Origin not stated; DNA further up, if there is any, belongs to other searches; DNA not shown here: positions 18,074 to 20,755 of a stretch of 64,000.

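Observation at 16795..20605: Operon of a ~12-haem cytochrome c (with one CX4CH site), a TPR lipoprotein and a secreted protein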

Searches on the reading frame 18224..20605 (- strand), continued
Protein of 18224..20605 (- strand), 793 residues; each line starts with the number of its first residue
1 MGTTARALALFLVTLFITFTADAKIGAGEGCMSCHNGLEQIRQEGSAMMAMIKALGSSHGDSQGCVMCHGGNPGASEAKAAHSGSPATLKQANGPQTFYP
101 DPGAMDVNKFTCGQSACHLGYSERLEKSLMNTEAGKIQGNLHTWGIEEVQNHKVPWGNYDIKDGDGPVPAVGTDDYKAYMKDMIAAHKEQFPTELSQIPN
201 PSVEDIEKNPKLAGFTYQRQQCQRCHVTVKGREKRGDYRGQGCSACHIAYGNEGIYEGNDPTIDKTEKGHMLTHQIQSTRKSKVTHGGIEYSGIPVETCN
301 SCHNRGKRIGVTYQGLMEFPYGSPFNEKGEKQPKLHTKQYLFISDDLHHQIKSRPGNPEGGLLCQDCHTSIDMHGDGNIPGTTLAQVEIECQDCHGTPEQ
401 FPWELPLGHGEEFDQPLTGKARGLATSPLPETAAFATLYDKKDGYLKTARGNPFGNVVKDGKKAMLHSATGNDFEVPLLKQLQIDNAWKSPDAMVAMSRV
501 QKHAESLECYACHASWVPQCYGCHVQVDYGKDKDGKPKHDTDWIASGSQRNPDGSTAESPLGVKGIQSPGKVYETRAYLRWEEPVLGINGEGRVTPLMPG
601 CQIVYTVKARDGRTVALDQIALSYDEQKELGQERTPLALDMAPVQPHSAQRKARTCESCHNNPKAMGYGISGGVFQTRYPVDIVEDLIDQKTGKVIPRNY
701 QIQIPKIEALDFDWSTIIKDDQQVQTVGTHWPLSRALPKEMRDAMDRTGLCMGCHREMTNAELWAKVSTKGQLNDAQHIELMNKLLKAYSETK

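Call 30: predict_structure(alignment_id=A1)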
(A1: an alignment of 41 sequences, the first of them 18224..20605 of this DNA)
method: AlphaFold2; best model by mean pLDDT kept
length: 793 residues; sequences in the alignment: 41
mean_pLDDT: 52.0   pTM: 0.59
mean pLDDT of the five models: 52.0, 51.9, 49.0, 47.9, 45.0
residues with pLDDT >= 90: 24; 70-90: 155; 50-70: 208; < 50: 406
segments of 3 or more residues with pLDDT < 50: 18-27, 37-43, 98-108, 111-129, 224-322, 335-398, 409-412, 435-437, 467-472, 489-522, 556-564, 578-599, 643-688, 698-703, 729-734, 744-793
pLDDT, mean of each block of 10 residues (from residue 1): 58 56 46 56 52 73 70 74 73 57 44 46 45 64 82 71 62 73 71 78 91 86 47 29 24 31 33 26 38 26 22 26 59 47 30 29 20 20 33 38 61 57 76 53 72 68 57 50 56 34 32 29 76 88 59 47 63 61 44 46 79 87 83 80 38 25 24 35 46 48 56 60 62 50 46 31 40 43 42 40
secondary structure, 60 per line:
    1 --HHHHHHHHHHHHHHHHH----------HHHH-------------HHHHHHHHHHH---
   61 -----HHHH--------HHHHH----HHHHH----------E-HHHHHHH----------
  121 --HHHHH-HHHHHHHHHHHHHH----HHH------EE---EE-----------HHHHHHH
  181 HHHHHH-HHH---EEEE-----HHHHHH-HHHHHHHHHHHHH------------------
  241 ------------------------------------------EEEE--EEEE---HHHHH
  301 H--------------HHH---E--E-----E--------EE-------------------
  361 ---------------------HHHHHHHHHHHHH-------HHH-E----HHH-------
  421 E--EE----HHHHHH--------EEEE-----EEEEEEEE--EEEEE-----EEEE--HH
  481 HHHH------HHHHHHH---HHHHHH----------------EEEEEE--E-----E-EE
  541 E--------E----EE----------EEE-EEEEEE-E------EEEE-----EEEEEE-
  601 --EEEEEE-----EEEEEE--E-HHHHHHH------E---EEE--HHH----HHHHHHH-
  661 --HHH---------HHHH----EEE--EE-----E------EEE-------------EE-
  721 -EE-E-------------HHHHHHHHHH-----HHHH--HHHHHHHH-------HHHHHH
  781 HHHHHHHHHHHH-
elements in order (helices of 4 or more, strands of 3 or more residues): H3-19 H30-33 H47-57 H66-69 H78-82 H87-91 H104-110 H123-127 H129-142 H174-186 E194-197 H203-208 H210-222 E283-286 E289-292 H296-301 H382-394 H430-435 E444-447 E453-460 E463-467 E473-476 H479-484 H491-497 H501-506 E523-528 E539-541 E567-569 E571-576 E585-588 E594-599 E603-608 E614-619 H624-630 E641-643 H653-659 H675-678 E683-685 E702-704 H739-748 H754-757 H760-767 H775-792

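Call 33: fold_search(model_id=the predicted structure, library=pdb)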
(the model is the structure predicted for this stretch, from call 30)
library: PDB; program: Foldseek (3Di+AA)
matches with E <= 10: 92; with E <= 0.001: 0
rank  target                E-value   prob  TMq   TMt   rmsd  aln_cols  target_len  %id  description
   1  2x9w                  3.2e+00  0.01  0.04  0.07  22.9       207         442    9  STRUCTURE OF THE PILUS BACKBONE (RRGB) FROM STREPTOCOCCUS PNEUMONIAE (released 2010-06-30)
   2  9rlg_L                3.4e+00  0.06  0.03  0.11  10.1        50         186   12  LolCDE complex with LolB lipoprotein (released 2026-01-21)
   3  1eo2_B                3.4e+00  0.01  0.04  0.08  16.0        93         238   15  CRYSTAL STRUCTURE OF ACINETOBACTER SP. ADP1 PROTOCATECHUATE 3,4-DIOXYGENASE (released 2000-08-09)
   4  2x5p                  3.6e+00  0.02  0.03  0.16   8.8        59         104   17  Crystal structure of the Streptococcus pyogenes fibronectin binding protein Fbab-B (released 2010-09-01)
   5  2x9x                  3.6e+00  0.01  0.05  0.08  19.3       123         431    9  STRUCTURE OF THE PILUS BACKBONE (RRGB) FROM STREPTOCOCCUS PNEUMONIAE (released 2010-06-30)
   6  2x9y                  3.8e+00  0.01  0.04  0.07  18.8       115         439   10  STRUCTURE OF THE PILUS BACKBONE (RRGB) FROM STREPTOCOCCUS PNEUMONIAE (released 2010-06-30)
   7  3wjt                  4.2e+00  0.06  0.03  0.12   9.2        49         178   12  Crystal structure of the L68D variant of mLolB (released 2014-03-05)
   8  6thc_C                4.4e+00  0.08  0.03  0.10   6.9        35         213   23  Crystal structure of Mycobacterium smegmatis CoaB in complex with CTP and (4-hydroxyphenyl)(2,3,4-trihydroxyphenyl)met (released 2020-11-25)
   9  2x9z                  4.4e+00  0.01  0.04  0.09  19.9       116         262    9  STRUCTURE OF THE PILUS BACKBONE (RRGB) FROM STREPTOCOCCUS PNEUMONIAE (released 2010-06-30)
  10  8ixw_A                4.7e+00  0.10  0.04  0.15   4.0        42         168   21  Tilapia lake virus S8 segment (released 2024-04-10)
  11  1iwm_A                4.7e+00  0.02  0.04  0.11  18.7       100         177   11  Crystal Structure of the Outer Membrane Lipoprotein Receptor, LolB (released 2003-07-15)
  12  8ixw_B                5.0e+00  0.10  0.04  0.15   5.0        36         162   22  Tilapia lake virus S8 segment (released 2024-04-10)
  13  1h4q_B                5.0e+00  0.06  0.03  0.05   7.8        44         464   25  Prolyl-tRNA synthetase from Thermus thermophilus complexed with tRNApro(CGG), ATP and prolinol (released 2001-06-18)
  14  1yr1_MODEL_1_A        5.0e+00  0.05  0.03  0.13   8.4        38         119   13  Structure of the major extracytoplasmic domain of the trans isomer of the bacterial cell division protein divi (released 2006-02-07)
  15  9h2s_A                5.0e+00  0.05  0.04  0.08  10.7        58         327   14  a YnaI-MscS chimera in a closed conformation purified in DDM with additional lipids showing ligand-filled pore and poc (released 2025-09-24)
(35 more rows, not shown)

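Call 36: search_solved_structures(query=A3, max_evalue=1, show_alignments=3)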
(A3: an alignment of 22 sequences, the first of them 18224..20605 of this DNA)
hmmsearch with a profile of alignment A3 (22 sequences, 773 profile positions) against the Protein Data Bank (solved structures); distinct sequences matched with E-value up to 1: 10.
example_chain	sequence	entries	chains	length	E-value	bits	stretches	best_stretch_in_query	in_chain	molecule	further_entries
9l08_A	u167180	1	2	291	0.00044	21.9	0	111-133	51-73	Covalently Connected Cytochrome c555 trimer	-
6lod_A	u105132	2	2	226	0.0052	18.3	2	346-376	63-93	MULTIHEME_CYTC domain-containing protein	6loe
6v0a_A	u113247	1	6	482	0.0053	18.3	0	334-365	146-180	Nitrite reductase (cytochrome; ammonia-forming)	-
8k9e_A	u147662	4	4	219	0.011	17.3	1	290-364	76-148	Cytochrome c7-like domain-containing protein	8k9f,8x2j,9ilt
8bcx_A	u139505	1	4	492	0.028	15.9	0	347-365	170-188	Nitrite reductase (cytochrome; ammonia-forming)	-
8z82_C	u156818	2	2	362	0.21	13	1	62-124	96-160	Photosynthetic reaction center cytochrome c subunit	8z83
4rkm_A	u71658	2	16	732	0.32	12.4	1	219-283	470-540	MccA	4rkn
1vrn_C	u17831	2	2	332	0.89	11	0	58-124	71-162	Photosynthetic reaction center cytochrome c subunit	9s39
1dxr_C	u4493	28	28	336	0.89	10.9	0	58-124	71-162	PHOTOSYNTHETIC REACTION CENTER CYTOCHROME C SUBUNIT | PHOTOSYNTHETIC REACTION CENTER | Photosynthetic reaction center cytochrome C subunit precursor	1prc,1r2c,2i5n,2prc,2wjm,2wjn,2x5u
6et5_C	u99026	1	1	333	0.89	10.9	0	58-124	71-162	Photosynthetic reaction center cytochrome c subunit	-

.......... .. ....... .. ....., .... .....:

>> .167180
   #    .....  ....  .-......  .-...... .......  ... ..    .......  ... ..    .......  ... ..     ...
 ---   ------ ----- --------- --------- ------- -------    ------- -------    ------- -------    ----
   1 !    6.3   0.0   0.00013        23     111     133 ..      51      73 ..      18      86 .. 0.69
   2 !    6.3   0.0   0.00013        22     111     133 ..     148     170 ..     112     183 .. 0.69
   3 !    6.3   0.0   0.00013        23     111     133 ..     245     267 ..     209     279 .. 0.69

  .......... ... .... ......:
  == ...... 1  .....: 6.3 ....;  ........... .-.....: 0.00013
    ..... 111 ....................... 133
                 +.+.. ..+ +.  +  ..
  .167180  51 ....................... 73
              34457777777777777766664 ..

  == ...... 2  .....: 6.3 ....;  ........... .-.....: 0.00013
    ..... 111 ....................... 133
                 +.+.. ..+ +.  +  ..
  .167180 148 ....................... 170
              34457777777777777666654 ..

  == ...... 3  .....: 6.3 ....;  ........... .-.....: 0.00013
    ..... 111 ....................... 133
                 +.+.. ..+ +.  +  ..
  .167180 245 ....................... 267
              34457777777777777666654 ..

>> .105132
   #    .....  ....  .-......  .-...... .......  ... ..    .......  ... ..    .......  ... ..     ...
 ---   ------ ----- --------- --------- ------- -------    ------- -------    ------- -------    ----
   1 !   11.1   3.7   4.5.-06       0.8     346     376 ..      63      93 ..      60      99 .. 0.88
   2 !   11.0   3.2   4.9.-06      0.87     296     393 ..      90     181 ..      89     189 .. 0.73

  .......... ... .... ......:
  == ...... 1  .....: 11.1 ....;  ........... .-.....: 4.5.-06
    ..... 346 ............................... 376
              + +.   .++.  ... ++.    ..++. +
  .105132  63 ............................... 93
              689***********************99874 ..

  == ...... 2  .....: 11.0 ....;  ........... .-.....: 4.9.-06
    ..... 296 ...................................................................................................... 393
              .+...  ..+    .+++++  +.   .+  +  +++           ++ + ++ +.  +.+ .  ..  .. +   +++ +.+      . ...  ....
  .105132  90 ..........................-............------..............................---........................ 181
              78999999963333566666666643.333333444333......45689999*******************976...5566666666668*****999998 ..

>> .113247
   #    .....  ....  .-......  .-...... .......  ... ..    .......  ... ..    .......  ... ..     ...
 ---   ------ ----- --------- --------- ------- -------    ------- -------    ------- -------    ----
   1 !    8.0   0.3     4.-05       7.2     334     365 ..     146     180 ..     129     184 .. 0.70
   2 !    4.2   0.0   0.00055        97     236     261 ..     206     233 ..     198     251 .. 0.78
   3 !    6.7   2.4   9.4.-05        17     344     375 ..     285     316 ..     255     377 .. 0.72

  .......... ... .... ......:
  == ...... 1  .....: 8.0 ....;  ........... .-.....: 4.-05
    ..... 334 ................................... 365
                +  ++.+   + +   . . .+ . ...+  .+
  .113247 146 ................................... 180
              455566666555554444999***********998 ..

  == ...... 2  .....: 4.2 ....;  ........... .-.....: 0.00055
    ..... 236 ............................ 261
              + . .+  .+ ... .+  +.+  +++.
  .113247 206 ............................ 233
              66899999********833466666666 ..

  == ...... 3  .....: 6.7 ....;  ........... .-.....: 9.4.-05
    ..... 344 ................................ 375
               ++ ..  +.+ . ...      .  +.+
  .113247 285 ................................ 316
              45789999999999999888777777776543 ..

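Call 44: find_encoding_contigs(protein=P0244, flank=8000, max_places=3)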
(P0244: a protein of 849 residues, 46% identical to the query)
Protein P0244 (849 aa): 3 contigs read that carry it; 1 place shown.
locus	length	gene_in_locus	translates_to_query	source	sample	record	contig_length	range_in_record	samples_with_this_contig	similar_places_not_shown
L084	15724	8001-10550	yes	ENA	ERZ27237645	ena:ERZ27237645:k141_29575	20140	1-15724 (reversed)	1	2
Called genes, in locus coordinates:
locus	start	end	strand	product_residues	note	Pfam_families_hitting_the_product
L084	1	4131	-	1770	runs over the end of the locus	PF00526:Dicty_CTDC (weak)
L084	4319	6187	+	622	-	PF00682:HMGL-like, PF25919:BSH_CusB (faint), PF25917:BSH_RND (faint), PF02436:PYC_OADA, PF25973:BSH_CzcB (faint), PF00364:Biotin_lipoyl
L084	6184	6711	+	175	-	-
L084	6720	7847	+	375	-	PF03977:OAD_beta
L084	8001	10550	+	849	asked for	PF14522:Cytochrome_C7 (faint), PF14537:Cytochrom_c3_2 (faint), PF22113:Mtrc-MtrF_II-IV_dom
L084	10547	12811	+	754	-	PF03176:MMPL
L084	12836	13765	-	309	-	PF02574:S-methyl_trans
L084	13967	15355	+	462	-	PF16656:Pur_ac_phosph_N, PF00149:Metallophos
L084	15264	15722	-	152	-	?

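Call 45: find_encoding_contigs(protein=P0255, flank=8000, max_places=3)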
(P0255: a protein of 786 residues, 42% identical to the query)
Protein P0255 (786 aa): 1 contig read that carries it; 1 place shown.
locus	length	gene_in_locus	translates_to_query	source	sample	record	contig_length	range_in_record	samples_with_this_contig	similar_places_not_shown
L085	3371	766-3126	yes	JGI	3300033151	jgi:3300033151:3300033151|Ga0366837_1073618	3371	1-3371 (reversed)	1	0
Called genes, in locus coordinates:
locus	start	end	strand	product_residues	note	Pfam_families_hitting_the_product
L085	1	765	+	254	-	PF01116:F_bP_aldolase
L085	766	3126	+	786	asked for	PF14537:Cytochrom_c3_2 (faint), PF14522:Cytochrome_C7 (faint)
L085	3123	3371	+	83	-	?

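Call 46: find_encoding_contigs(protein=P0246, flank=8000, max_places=3)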
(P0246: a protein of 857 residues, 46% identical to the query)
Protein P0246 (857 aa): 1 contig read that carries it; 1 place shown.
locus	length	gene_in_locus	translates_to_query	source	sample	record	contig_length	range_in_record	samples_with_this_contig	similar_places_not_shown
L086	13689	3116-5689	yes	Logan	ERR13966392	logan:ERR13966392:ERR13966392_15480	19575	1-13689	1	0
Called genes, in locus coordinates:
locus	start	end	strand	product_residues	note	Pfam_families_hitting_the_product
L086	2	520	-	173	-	?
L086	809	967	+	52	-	-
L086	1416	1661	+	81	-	-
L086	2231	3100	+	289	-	PF00165:HTH_AraC (faint), PF12833:HTH_18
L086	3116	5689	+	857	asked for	PF13435:Cytochrome_C554 (faint), PF14537:Cytochrom_c3_2 (faint), PF22113:Mtrc-MtrF_II-IV_dom (faint), PF14522:Cytochrome_C7 (faint)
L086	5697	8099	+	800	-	PF05140:ResB, PF01578:Cytochrom_C_asm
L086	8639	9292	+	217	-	-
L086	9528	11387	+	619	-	PF01558:POR, PF01855:POR_N, PF17147:PFOR_II (weak)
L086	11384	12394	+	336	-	PF02775:TPP_enzyme_C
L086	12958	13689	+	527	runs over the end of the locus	PF03606:DcuC, PF03806:ABG_transport, PF02667:SCFA_trans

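Call 47: find_encoding_contigs(protein=P0262, flank=8000, max_places=3)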
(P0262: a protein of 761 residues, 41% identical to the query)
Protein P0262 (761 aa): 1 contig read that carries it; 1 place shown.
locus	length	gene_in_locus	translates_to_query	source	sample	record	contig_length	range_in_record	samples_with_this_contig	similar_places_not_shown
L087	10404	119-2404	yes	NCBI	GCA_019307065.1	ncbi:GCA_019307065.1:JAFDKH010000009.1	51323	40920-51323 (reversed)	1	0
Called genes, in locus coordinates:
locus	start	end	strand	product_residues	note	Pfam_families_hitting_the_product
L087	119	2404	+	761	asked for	PF14522:Cytochrome_C7 (faint), PF14537:Cytochrom_c3_2 (faint), PF22113:Mtrc-MtrF_II-IV_dom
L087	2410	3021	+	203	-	-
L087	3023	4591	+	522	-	PF00890:FAD_binding_2 (faint), PF01266:DAO, PF07992:Pyr_redox_2 (faint), PF13450:NAD_binding_8, PF00732:GMC_oxred_N, PF05199:GMC_oxred_C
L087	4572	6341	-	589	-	-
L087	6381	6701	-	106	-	PF00936:BMC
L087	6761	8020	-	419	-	PF00142:Fer4_NifH (faint), PF01656:CbiA, PF02374:ArsA_ATPase (weak), PF09140:MipZ, PF10609:ParA, PF13614:AAA_31, PF02579:Nitro_FeMo-Co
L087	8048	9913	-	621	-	PF00142:Fer4_NifH (weak), PF01656:CbiA, PF10609:ParA, PF13614:AAA_31, PF14697:Fer4_21, PF01656:CbiA, PF12838:Fer4_7, PF14697:Fer4_21, +13 more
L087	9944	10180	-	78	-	-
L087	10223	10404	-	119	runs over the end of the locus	PF02579:Nitro_FeMo-Co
